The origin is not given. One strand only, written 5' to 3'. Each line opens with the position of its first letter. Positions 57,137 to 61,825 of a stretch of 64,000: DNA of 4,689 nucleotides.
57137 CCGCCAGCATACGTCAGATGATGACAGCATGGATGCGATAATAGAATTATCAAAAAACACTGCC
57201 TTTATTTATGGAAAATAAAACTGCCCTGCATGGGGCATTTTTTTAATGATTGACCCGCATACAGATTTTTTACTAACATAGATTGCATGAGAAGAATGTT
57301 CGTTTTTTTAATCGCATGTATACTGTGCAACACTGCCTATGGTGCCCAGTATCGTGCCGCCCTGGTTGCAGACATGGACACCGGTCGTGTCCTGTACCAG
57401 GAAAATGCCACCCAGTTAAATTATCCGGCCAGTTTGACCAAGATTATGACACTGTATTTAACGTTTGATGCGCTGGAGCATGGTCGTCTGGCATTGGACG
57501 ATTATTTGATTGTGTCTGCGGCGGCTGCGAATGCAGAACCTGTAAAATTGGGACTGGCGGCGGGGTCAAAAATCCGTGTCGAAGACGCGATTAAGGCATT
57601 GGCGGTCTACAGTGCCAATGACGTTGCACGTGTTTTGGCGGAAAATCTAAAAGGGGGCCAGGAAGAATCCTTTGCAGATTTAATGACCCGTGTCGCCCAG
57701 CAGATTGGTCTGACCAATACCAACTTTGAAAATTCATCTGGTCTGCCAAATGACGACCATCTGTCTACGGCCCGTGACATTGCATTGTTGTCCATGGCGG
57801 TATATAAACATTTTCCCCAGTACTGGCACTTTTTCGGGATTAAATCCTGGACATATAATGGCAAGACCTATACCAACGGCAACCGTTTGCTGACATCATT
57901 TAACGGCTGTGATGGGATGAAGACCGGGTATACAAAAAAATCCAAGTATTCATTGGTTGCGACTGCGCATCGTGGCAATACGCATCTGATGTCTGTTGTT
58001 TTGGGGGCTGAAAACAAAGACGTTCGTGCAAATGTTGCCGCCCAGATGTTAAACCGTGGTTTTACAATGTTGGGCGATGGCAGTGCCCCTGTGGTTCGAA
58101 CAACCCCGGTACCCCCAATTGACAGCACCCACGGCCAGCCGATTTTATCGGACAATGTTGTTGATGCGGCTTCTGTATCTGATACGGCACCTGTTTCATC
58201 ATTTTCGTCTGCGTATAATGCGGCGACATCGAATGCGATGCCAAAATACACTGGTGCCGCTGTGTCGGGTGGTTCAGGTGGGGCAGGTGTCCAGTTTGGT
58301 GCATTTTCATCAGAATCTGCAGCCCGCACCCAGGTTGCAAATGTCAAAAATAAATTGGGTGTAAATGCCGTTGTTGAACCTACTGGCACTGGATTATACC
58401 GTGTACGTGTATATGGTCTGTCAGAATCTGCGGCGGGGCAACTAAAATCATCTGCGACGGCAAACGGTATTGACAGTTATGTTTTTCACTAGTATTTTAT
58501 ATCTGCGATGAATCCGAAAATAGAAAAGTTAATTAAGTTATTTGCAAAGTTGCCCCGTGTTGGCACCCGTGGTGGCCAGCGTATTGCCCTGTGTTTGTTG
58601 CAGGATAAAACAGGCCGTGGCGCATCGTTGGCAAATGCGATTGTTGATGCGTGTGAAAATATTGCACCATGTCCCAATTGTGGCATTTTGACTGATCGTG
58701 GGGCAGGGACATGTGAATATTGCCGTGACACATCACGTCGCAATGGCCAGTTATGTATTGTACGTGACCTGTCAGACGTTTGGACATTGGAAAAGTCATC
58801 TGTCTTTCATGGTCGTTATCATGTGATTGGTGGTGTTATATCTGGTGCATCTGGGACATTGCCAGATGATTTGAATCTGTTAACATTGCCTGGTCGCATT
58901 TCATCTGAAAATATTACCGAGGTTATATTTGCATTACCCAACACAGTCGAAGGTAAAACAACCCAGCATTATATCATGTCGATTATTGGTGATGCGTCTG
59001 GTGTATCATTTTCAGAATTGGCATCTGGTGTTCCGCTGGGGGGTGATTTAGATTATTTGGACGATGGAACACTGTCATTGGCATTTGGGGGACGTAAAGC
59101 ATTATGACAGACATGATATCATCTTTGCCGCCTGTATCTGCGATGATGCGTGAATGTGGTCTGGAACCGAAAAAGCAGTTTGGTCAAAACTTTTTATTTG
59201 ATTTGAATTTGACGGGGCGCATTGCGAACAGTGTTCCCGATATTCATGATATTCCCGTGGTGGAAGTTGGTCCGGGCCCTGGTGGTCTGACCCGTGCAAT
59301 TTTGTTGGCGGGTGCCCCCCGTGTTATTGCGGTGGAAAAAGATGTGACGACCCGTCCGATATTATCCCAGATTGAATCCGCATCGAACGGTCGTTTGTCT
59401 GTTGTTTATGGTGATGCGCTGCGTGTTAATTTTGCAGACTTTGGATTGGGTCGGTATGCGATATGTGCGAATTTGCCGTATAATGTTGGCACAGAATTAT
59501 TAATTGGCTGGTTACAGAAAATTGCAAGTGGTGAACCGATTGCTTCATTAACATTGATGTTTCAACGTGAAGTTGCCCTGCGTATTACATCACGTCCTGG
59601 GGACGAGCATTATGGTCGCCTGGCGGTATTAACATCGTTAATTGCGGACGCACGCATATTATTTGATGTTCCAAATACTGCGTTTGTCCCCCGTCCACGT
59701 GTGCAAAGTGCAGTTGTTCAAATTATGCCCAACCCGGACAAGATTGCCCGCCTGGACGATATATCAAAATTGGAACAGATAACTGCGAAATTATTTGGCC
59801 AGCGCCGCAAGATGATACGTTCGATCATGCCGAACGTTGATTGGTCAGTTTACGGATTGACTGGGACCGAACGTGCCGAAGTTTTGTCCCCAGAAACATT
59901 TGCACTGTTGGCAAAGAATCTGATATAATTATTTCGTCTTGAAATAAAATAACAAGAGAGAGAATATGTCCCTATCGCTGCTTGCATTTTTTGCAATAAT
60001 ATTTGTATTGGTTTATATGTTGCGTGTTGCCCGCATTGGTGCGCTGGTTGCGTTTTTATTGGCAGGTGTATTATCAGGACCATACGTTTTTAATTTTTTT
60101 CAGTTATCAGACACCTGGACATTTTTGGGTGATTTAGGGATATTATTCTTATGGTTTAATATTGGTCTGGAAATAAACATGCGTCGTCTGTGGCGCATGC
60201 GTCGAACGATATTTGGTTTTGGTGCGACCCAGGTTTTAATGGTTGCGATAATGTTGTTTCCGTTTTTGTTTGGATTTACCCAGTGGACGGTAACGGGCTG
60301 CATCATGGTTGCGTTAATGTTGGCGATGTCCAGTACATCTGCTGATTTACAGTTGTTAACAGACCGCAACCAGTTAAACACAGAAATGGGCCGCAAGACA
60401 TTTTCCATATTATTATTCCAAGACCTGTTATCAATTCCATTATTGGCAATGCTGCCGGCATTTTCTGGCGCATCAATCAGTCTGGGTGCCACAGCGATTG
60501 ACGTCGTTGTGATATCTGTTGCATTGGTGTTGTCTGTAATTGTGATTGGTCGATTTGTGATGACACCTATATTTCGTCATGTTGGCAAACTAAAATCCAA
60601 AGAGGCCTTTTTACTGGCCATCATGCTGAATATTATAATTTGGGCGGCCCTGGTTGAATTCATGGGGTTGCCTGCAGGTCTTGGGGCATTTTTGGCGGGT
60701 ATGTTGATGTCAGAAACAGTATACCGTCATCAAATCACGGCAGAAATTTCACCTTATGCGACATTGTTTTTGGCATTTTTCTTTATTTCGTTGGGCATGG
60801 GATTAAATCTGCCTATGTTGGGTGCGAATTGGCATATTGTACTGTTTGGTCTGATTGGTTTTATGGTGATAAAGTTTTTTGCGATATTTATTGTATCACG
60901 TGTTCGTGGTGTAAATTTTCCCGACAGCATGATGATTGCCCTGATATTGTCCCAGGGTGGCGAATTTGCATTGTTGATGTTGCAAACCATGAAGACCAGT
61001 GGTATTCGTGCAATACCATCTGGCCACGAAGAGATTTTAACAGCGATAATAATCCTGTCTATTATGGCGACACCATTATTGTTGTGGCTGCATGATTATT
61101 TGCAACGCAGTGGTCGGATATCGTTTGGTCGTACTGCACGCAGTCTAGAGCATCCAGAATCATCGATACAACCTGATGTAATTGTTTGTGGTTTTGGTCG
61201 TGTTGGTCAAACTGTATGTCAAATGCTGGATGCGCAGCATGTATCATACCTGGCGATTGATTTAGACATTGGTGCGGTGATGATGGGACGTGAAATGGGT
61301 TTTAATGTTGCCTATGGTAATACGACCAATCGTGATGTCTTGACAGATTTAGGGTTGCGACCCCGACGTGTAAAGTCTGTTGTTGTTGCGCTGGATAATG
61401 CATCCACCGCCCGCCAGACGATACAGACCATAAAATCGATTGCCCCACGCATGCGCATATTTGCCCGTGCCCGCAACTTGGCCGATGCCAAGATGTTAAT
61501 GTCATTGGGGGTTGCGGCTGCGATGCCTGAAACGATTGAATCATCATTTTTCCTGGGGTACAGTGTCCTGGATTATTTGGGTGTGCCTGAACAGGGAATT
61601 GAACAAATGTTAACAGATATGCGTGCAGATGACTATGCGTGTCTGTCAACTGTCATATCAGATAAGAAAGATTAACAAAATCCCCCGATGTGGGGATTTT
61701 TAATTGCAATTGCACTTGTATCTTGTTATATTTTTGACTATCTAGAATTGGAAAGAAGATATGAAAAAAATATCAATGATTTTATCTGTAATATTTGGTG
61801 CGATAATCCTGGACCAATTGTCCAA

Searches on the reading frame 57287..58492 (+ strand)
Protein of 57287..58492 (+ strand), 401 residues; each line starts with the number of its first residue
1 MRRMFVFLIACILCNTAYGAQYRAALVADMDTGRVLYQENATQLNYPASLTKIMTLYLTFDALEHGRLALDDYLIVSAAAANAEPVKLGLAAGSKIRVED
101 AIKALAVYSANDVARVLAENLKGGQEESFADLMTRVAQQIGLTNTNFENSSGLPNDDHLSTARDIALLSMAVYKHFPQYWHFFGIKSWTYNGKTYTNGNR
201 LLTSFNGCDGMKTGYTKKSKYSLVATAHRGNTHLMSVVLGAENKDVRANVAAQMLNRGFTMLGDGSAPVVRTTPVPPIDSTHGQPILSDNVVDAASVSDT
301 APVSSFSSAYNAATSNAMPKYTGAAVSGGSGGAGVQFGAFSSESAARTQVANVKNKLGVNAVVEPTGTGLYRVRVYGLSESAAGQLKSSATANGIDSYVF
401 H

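Call 25: search_protein_families(library=pfam, proteins=[window:57287-58492:+], max_evalue=0.001)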
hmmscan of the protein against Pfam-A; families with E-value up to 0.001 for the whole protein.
window:57287-58492:+ (401 aa): 4 families
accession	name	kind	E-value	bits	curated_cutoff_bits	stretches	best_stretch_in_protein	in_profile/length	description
PF00768.25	Peptidase_S11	-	3.3e-58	197.4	27.6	1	23-242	13-238/239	D-alanyl-D-alanine carboxypeptidase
PF13354.11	Beta-lactamase2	-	2.1e-12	47.3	22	1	26-173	3-147/214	Beta-lactamase enzyme family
PF05036.18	SPOR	-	2.9e-09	37.6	21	1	330-399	2-74/76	SPOR domain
PF02113.21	Peptidase_S13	-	0.00017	20.9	22.8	0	23-63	19-59/444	D-Ala-D-Ala carboxypeptidase 3 (S13) family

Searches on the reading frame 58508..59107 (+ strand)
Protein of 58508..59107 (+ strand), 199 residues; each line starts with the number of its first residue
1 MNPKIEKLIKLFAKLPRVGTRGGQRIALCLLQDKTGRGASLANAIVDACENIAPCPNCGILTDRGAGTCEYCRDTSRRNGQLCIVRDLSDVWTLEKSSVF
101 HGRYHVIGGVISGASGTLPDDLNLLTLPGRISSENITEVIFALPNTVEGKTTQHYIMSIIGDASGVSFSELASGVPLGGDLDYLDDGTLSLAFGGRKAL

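Call 25: search_protein_families(library=pfam, proteins=[window:58508-59107:+], max_evalue=0.001)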
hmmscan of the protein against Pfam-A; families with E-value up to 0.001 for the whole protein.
window:58508-59107:+ (199 aa): 3 families
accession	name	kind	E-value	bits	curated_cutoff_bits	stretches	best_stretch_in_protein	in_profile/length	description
PF13662.12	Toprim_4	-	1.4e-17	64.2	25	1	81-169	2-82/85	Toprim domain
PF21176.3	RecR_HhH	-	1.7e-09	37.8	27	1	5-48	1-44/45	RecR, helix-hairpin-helix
PF21175.2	RecR_C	-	3.4e-09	36.4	22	1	174-197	1-24/24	RecR, C-terminal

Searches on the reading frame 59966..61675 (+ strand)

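Call 25: search_protein_families(library=pfam, proteins=[window:59966-61675:+], max_evalue=0.001)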
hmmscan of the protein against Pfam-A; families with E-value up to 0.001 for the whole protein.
window:59966-61675:+ (569 aa): 2 families
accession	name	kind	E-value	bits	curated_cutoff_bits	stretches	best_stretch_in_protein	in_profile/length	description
PF00999.27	Na_H_Exchanger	-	6.8e-48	163.8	26.2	1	11-366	3-360/375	Sodium/hydrogen exchanger, transmembrane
PF02254.24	TrkA_N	-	2e-19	70.5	23.8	1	405-518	1-112/116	TrkA-N domain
